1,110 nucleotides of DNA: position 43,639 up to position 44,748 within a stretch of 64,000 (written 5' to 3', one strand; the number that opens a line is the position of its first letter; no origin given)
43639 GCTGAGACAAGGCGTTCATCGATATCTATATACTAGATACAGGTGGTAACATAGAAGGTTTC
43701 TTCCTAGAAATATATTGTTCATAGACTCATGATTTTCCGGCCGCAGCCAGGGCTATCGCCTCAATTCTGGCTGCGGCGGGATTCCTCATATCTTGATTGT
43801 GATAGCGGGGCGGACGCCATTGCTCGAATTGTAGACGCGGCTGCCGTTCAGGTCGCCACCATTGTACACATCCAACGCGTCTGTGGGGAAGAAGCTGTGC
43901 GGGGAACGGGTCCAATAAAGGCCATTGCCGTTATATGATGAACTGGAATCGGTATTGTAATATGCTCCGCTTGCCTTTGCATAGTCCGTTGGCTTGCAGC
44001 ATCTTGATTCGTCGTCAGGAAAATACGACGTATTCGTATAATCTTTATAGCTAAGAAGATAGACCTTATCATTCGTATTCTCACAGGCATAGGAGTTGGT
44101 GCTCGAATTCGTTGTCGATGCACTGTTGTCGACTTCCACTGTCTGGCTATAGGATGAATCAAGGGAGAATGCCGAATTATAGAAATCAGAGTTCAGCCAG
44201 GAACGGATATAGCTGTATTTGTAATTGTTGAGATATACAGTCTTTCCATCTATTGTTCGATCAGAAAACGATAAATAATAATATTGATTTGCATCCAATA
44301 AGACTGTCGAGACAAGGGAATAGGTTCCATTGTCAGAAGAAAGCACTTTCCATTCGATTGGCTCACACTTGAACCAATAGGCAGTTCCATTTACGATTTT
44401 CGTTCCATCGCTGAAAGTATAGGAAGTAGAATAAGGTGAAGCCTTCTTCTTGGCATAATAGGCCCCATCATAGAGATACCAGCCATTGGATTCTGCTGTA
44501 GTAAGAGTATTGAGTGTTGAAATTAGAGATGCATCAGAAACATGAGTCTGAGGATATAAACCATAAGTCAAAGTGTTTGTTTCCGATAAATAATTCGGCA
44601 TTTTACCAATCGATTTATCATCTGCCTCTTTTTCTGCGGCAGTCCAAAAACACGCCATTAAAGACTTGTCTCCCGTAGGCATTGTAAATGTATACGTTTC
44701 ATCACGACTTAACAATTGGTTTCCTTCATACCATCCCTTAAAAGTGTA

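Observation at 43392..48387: AT-rich two-gene cassette (DUF2971-like + 1154-aa transmembrane multidomain protein) is the only accessory DNA in the window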

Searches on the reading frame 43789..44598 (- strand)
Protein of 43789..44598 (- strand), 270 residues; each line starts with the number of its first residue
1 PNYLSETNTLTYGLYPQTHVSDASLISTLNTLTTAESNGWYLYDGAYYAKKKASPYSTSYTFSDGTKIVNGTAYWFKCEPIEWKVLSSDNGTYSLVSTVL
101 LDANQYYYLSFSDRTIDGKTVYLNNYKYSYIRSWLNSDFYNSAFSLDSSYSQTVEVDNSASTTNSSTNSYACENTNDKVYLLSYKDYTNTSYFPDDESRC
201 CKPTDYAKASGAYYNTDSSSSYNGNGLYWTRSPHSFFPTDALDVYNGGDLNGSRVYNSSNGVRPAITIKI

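Call 38: find_homologous_proteins(query=window:43789-44598:-, max_evalue=1e-10)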
Query window:43789-44598:- (270 aa): 514 proteins with E <= 1e-10 among 1164 candidates; the best 120 are listed.
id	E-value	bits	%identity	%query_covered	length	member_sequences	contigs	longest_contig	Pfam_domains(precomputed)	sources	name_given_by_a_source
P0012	3.3e-118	412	76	100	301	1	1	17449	PF19789.7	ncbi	-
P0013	1.0e-101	358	69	100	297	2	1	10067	PF19789.7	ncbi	-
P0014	2.9e-101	357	66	100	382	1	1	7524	PF19789.7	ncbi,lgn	-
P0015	5.3e-99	349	70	100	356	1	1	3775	PF19789.7,PF18998.7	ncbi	-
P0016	2.0e-95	338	62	100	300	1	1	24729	PF19789.7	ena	-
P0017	2.3e-94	334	64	100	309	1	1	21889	PF19789.7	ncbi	-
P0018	6.2e-94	333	62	97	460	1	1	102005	PF09479.17,PF19789.7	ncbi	-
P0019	1.4e-91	325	66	99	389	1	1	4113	PF19789.7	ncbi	-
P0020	3.5e-91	324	67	99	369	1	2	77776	PF19789.7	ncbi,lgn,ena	-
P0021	5.8e-90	320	60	100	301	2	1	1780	PF19789.7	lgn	-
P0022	1.0e-89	319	60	100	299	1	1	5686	PF19789.7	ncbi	-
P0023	5.1e-89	317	58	97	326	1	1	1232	PF19789.7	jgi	jgi:hypothetical protein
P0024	1.4e-87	312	58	100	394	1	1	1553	PF19789.7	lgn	-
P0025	1.3e-86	309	60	97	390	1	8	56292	PF19789.7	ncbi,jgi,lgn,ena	-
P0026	1.3e-86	309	59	100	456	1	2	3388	PF19789.7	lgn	-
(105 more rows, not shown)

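Call 39: find_encoding_contigs(protein=P0012, flank=10000, max_places=2)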
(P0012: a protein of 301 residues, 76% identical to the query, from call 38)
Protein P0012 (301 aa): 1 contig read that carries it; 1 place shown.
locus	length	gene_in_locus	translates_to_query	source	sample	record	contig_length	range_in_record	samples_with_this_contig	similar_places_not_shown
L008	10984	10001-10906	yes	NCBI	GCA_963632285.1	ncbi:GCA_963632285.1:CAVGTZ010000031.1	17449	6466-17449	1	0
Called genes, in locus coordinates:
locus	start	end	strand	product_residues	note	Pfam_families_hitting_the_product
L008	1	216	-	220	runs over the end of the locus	PF00702:Hydrolase, PF13419:HAD_2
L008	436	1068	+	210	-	-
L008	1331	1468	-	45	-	-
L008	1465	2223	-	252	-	PF00005:ABC_tran, PF13304:AAA_21 (weak)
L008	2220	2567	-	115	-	PF00392:GntR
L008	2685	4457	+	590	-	PF08439:Peptidase_M3_N, PF01432:Peptidase_M3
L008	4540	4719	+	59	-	-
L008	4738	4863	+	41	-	-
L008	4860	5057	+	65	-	-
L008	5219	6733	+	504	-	PF00370:FGGY_N, PF02782:FGGY_C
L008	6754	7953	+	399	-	-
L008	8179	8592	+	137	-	-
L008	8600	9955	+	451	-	-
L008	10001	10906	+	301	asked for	PF19789:DUF6273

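Call 40: find_encoding_contigs(protein=P0013, flank=10000, max_places=2)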
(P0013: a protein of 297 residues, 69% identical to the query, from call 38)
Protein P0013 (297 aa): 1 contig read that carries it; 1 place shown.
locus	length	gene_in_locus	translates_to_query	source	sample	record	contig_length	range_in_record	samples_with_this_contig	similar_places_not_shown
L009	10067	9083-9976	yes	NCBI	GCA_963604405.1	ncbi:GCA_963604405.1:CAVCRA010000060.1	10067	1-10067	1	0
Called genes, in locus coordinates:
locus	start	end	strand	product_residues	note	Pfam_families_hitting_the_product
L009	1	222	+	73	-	?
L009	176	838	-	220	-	PF00702:Hydrolase, PF13419:HAD_2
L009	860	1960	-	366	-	-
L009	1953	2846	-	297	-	PF00005:ABC_tran, PF13304:AAA_21 (faint)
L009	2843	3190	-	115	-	PF00392:GntR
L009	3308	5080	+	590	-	PF08439:Peptidase_M3_N, PF01432:Peptidase_M3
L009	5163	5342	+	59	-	-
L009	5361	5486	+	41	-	-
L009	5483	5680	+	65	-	-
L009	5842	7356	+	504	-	PF00370:FGGY_N, PF02782:FGGY_C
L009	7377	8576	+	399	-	PF07411:DUF1508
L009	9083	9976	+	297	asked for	PF19789:DUF6273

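Call 42: find_encoding_contigs(protein=P0018, flank=10000, max_places=2)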
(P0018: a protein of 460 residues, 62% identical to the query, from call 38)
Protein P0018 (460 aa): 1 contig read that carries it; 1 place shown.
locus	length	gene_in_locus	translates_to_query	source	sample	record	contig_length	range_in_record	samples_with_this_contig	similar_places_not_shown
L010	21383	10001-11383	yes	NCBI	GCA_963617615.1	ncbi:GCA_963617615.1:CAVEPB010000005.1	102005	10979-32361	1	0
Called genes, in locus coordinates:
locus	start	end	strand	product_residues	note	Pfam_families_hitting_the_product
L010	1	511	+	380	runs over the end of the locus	-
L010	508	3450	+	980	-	PF01869:BcrAD_BadFG, PF09989:DUF2229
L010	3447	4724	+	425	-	PF09989:DUF2229 (faint)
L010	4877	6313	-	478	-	PF01637:ATPase_2, PF13191:AAA_16 (faint), PF13173:AAA_14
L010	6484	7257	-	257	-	PF01381:HTH_3, PF07022:Phage_CI_repr (weak), PF12844:HTH_19, PF13443:HTH_26 (weak), PF13560:HTH_31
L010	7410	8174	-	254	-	-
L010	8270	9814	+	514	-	PF00117:GATase, PF07722:Peptidase_C26, PF02540:NAD_synthase, PF00958:GMP_synt_C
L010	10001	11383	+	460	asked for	PF09479:Flg_new, PF19789:DUF6273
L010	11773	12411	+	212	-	-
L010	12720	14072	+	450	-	PF13173:AAA_14, PF13635:DUF4143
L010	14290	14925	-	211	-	PF13635:DUF4143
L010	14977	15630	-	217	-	PF13173:AAA_14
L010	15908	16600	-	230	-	PF06271:RDD (weak)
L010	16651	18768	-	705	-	-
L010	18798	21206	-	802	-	PF04616:Glyco_hydro_43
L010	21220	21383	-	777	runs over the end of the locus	PF06452:CBM9_1, PF09136:Glucodextran_B (faint), PF15976:CooC_C (faint), PF13620:CarboxypepD_reg, PF25020:TTR_TEN1-4 (faint), PF13620:CarboxypepD_reg, PF13715:CarbopepD_reg_2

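Call 43: find_encoding_contigs(protein=P0020, flank=10000, max_places=2)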
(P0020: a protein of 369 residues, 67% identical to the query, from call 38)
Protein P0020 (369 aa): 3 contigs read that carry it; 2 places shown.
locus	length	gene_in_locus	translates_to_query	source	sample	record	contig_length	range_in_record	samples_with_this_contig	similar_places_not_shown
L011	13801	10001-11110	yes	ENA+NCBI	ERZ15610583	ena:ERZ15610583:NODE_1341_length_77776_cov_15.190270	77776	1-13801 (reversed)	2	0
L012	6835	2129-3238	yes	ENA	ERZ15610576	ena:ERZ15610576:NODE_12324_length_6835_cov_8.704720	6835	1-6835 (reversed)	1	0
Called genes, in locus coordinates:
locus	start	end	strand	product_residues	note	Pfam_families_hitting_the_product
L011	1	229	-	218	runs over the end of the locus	PF00702:Hydrolase, PF13419:HAD_2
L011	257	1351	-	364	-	-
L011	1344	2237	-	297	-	PF00005:ABC_tran, PF13304:AAA_21 (faint)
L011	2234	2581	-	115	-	PF00392:GntR (weak)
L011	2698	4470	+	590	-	PF08439:Peptidase_M3_N, PF01432:Peptidase_M3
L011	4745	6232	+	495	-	PF00370:FGGY_N, PF02782:FGGY_C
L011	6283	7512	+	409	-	PF07411:DUF1508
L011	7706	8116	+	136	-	-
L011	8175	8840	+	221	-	-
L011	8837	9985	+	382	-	PF08867:FRG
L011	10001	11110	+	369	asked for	PF19789:DUF6273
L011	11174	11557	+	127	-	PF22296:bAvd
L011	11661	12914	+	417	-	PF00078:RVT_1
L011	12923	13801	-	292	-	?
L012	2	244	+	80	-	?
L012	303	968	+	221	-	-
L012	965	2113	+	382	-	PF08867:FRG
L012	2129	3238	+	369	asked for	PF19789:DUF6273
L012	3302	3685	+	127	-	PF22296:bAvd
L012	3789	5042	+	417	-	PF00078:RVT_1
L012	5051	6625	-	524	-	PF09820:AAA-ATPase_like, PF08011:PDDEXK_9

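Call 54: search_protein_families(library=pfam, proteins=[L011:11661-12914:+], max_evalue=0.01)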
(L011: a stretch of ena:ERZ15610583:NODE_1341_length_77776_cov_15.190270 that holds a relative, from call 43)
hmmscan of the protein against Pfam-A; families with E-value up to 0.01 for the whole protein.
L011:11661-12914:+ (417 aa): 1 family
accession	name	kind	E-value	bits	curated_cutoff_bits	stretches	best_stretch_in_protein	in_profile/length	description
PF00078.32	RVT_1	-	2.4e-15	57.2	29.6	1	209-354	61-204/205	Reverse transcriptase (RNA-dependent DNA polymerase)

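Call 106: search_protein_families(library=padloc, proteins=[L011:7706-8116:+, L011:8175-8840:+, L011:8837-9985:+, L008:8179-8592:+, L008:8600-9955:+, L008:6754-7953:+, L010:11773-12411:+], max_evalue=0.01)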
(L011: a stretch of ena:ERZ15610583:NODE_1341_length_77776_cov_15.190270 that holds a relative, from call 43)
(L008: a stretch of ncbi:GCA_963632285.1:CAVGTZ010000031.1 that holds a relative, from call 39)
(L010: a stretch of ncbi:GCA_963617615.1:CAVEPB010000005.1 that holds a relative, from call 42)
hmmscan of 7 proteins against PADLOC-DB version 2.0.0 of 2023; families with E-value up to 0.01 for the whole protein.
L011:7706-8116:+ (136 aa): 0 families

L011:8175-8840:+ (221 aa): 0 families

L011:8837-9985:+ (382 aa): 10 families
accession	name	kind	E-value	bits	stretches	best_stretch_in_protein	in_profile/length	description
PDLC04937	PDC-S15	-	5.1e-12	44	1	131-367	32-224/254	-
PDLC04933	PDC-S15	-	1.7e-11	42.1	1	121-328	15-218/286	-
PDLC04936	PDC-S15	-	9.3e-11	39.6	1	123-328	32-238/300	-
PDLC04927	PDC-S15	-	3.5e-10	37.3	1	123-327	26-230/422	-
PDLC04926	PDC-S15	-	5.8e-10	36.7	1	120-337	18-233/300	-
PDLC04938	PDC-S15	-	6.9e-10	36.8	1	129-271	58-187/276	-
PDLC04934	PDC-S15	-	4.1e-09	34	1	122-241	49-166/416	-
PDLC04932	PDC-S15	-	8e-09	33.3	1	151-328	67-249/324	-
PDLC04931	PDC-S15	-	3.8e-07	28.2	1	118-251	48-178/282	-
PDLC04935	PDC-S15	-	0.00015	18.8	1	136-271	139-272/535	-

L008:8179-8592:+ (137 aa): 0 families

L008:8600-9955:+ (451 aa): 0 families

L008:6754-7953:+ (399 aa): 1 family
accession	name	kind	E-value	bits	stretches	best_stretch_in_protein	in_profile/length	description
PDLC02279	AbiEi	-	0.00082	17.2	1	261-333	101-172/190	AbiEi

L010:11773-12411:+ (212 aa): 0 families
